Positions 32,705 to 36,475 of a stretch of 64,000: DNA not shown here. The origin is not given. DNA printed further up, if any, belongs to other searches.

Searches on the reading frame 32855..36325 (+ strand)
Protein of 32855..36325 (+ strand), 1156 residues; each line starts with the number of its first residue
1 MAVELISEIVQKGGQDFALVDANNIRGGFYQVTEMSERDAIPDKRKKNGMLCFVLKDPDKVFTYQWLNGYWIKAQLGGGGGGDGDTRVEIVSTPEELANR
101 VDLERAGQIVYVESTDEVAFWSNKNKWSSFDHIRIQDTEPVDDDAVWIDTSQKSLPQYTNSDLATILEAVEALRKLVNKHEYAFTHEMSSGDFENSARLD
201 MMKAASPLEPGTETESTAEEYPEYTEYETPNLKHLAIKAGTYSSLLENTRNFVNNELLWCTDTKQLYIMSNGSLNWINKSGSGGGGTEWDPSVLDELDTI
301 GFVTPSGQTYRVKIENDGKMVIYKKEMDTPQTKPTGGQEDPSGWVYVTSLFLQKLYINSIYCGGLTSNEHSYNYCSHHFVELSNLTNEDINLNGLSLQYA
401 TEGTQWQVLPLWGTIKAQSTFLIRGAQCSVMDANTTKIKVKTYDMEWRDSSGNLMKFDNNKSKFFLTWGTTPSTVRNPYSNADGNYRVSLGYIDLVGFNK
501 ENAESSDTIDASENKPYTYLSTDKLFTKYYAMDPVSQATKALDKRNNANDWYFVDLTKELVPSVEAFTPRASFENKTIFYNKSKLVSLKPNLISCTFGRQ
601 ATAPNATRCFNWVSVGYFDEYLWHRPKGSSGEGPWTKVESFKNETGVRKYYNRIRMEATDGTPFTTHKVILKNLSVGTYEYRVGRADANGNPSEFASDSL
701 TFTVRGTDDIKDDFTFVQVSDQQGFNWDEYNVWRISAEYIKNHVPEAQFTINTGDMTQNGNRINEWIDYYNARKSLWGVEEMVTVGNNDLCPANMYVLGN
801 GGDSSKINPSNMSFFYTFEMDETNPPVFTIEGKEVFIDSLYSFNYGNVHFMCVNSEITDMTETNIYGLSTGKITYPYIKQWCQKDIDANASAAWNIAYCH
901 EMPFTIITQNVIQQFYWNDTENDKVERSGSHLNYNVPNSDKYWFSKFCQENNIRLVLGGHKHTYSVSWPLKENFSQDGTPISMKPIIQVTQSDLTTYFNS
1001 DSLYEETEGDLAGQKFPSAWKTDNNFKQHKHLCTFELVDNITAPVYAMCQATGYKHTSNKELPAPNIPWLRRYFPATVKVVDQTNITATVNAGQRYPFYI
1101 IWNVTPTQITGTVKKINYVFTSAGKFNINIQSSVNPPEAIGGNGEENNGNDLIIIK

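Call 34: search_protein_families(library=phrogs, proteins=[window:32855-36325:+], max_evalue=0.00001)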
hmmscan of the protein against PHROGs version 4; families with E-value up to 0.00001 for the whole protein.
window:32855-36325:+ (1156 aa): 0 families

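Call 99: search_protein_families(library=pfam, proteins=[window:32855-36322:+], max_evalue=0.001)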
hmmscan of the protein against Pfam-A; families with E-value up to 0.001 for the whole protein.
window:32855-36322:+ (1156 aa): 2 families
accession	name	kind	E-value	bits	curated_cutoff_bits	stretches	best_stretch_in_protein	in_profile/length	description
PF00149.33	Metallophos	-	5.7e-07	30.6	21.5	1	738-964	20-191/191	Calcineurin-like phosphoesterase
PF00932.25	LTD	-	5e-06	27.3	34.3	1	354-434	7-74/109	Lamin Tail Domain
